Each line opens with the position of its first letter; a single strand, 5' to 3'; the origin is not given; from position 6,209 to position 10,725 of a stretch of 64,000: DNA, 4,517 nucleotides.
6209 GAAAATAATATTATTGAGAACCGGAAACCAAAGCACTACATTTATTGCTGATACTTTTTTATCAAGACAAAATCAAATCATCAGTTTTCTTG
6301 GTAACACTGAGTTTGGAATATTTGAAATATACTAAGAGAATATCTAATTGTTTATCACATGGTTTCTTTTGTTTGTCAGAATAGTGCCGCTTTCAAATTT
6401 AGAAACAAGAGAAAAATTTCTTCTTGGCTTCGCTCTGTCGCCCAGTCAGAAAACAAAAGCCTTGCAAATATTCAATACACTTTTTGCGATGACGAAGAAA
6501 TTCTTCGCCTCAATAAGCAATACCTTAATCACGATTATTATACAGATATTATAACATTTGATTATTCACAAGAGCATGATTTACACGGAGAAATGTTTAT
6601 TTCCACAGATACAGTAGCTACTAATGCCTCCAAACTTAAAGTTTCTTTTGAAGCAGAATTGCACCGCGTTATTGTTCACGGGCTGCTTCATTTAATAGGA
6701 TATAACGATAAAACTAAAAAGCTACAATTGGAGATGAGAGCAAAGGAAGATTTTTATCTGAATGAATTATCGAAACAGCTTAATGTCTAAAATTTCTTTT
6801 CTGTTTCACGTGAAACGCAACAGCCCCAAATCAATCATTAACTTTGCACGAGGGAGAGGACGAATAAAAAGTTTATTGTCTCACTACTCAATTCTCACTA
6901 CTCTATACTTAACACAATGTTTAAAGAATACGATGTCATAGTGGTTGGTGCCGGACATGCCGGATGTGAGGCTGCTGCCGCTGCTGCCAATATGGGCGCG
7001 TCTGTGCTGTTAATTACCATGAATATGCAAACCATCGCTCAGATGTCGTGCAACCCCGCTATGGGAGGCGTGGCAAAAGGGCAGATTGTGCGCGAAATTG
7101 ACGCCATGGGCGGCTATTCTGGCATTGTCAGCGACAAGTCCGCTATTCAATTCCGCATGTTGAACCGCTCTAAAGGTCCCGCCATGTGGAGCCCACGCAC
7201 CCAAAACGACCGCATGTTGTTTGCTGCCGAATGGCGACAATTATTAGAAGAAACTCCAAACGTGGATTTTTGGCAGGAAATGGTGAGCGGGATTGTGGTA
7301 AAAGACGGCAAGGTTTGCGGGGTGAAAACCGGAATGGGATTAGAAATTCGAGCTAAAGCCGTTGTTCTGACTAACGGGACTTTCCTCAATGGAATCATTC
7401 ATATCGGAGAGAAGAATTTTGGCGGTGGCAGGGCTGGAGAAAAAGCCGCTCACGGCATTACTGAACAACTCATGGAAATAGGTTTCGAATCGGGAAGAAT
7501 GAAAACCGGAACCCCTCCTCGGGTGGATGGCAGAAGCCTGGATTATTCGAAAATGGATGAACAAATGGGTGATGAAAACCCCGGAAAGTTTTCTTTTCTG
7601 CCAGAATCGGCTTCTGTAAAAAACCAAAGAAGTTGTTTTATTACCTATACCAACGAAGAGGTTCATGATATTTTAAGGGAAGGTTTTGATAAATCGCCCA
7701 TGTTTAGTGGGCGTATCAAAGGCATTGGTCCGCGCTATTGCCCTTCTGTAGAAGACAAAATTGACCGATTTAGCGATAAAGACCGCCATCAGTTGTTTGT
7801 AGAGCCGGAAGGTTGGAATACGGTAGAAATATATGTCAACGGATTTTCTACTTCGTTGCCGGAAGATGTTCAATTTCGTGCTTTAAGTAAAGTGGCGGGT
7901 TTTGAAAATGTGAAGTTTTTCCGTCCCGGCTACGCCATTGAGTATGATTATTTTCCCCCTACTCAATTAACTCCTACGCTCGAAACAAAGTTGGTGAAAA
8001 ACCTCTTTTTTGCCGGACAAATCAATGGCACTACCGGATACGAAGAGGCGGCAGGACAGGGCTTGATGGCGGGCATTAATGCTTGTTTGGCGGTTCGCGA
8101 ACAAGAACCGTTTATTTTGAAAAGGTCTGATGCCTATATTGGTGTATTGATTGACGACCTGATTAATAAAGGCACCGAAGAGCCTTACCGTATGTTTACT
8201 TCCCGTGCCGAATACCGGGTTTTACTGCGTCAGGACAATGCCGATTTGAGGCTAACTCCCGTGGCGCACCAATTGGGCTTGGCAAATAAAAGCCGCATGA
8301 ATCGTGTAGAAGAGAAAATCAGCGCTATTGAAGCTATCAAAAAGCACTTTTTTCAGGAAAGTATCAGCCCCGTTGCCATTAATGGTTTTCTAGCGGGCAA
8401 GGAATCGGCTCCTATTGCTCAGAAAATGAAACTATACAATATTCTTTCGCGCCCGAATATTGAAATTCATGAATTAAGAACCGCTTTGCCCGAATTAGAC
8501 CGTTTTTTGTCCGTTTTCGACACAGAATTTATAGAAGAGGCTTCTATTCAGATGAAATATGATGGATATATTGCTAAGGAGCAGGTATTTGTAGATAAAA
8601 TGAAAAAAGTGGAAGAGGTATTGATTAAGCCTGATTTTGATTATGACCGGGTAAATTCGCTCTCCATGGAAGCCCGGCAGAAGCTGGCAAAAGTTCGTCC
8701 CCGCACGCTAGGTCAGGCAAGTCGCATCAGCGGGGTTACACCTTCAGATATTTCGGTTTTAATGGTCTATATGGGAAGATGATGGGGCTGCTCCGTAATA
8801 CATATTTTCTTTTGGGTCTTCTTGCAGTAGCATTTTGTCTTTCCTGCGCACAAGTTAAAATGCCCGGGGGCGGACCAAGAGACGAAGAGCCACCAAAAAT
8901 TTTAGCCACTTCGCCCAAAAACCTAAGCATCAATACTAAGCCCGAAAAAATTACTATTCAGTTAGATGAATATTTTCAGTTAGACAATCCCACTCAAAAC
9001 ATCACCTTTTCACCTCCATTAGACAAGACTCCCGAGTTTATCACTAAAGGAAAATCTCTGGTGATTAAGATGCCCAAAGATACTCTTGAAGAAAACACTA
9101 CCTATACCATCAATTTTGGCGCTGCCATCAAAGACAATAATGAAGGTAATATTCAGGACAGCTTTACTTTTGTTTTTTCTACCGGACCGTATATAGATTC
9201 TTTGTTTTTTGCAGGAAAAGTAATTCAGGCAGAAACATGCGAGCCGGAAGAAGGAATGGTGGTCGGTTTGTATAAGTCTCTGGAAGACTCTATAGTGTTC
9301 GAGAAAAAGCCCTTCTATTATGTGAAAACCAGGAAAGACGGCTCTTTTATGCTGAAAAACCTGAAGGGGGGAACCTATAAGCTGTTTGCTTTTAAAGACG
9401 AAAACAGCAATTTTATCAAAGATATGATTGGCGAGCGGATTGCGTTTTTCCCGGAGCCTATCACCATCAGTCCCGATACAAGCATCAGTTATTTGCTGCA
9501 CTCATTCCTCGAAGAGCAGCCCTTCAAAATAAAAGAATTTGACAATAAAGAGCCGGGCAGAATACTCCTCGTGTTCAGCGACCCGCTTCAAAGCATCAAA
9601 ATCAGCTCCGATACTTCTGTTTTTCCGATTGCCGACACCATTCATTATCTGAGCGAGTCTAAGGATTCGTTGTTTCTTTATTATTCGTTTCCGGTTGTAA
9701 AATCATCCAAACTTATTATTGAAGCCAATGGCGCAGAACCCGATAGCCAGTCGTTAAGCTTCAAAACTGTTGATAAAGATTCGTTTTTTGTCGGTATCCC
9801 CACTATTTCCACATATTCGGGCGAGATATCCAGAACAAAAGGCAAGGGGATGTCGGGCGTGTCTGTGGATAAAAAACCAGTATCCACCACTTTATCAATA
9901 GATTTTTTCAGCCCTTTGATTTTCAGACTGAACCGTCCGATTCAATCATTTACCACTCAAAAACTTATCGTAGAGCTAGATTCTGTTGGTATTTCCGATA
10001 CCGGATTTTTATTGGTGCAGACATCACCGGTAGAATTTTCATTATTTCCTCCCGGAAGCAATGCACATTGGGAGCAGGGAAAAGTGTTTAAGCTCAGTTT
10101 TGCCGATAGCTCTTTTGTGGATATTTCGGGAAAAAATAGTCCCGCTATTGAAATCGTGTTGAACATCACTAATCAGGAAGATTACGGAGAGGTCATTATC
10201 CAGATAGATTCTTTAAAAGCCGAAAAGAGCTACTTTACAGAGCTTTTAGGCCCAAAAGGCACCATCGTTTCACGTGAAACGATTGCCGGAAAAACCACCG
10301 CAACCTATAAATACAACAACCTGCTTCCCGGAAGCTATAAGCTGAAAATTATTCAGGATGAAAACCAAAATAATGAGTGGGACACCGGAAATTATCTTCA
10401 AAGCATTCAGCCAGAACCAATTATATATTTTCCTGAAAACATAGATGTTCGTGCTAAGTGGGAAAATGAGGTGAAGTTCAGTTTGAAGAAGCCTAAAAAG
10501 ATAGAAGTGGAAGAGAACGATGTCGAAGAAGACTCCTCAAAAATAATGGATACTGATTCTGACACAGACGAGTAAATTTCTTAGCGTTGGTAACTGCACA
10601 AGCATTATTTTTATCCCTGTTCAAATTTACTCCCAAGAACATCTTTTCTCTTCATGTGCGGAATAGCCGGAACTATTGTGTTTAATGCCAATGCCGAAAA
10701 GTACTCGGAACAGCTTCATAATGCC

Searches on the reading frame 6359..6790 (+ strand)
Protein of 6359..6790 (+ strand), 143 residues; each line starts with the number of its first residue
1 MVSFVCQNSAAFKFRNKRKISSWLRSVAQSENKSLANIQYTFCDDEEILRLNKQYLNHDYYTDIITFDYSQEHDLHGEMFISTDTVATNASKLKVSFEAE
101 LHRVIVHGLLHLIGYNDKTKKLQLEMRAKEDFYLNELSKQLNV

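Call 80: search_protein_families(library=pfam, proteins=[window:6359-6790:+], max_evalue=0.00001)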
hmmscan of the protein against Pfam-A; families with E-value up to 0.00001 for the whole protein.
window:6359-6790:+ (143 aa): 1 family
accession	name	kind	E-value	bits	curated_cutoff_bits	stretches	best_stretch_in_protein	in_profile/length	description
PF02130.23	YbeY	-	8.7e-30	103.7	25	1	13-137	4-129/129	Endoribonuclease YbeY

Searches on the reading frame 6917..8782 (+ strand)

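Call 7: search_protein_families(library=pfam, proteins=[window:6917-8782:+], max_evalue=0.001)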
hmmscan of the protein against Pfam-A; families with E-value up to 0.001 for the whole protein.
window:6917-8782:+ (621 aa): 10 families
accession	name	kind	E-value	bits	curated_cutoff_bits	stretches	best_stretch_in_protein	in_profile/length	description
PF01134.28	GIDA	-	1.9e-164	547.8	22.1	1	6-396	1-390/391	Glucose inhibited division protein A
PF13932.14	SAM_GIDA_C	-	4e-27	94.2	27.1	1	560-616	1-57/57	tRNA modifying enzyme MnmG/GidA C-terminal helical bundle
PF21680.2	GIDA_C_1st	-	4e-17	63.2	24.7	1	459-556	2-96/96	tRNA modifying enzyme MnmG/GidA C-terminal helical domain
PF12831.13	FAD_oxidored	-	2.6e-08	34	27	1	6-150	1-141/416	FAD dependent oxidoreductase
PF07992.20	Pyr_redox_2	-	3.2e-07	30.5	26.1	1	5-155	1-109/291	Pyridine nucleotide-disulphide oxidoreductase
PF00890.30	FAD_binding_2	-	4.8e-07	29.8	20.4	1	6-35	1-30/414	FAD binding domain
PF01262.27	AlaDh_PNT_C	-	8.2e-05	22.6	23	1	6-44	30-68/214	Alanine dehydrogenase/PNT, C-terminal domain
PF03486.20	HI0933_like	-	0.00018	21.5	50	0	6-38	2-34/244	HI0933-like protein Rossmann domain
PF00070.33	Pyr_redox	-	0.00023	22.1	22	1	7-39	2-34/82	Pyridine nucleotide-disulphide oxidoreductase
PF01266.30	DAO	-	0.00084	19.4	27.9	0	6-36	1-31/353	FAD dependent oxidoreductase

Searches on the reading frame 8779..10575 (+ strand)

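Call 7: search_protein_families(library=pfam, proteins=[window:8779-10575:+], max_evalue=0.001)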
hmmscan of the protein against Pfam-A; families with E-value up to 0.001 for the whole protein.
window:8779-10575:+ (598 aa): 4 families
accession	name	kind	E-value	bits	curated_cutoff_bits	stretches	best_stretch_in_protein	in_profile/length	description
PF13205.12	Big_5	-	1.5e-16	61.5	23.6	1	35-135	1-105/105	Bacterial Ig-like domain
PF09912.14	DUF2141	-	4.7e-09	36.6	24.4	1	468-537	9-73/112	Uncharacterized protein conserved in bacteria (DUF2141)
PF14686.12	fn3_3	-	1.9e-05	24.8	24.4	1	161-209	5-56/75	Polysaccharide lyase family 4, domain II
PF23623.1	GBD_IRG7_N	-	7.9e-05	23.2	27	1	471-530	25-84/95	IRG7 N-terminal galactose binding domain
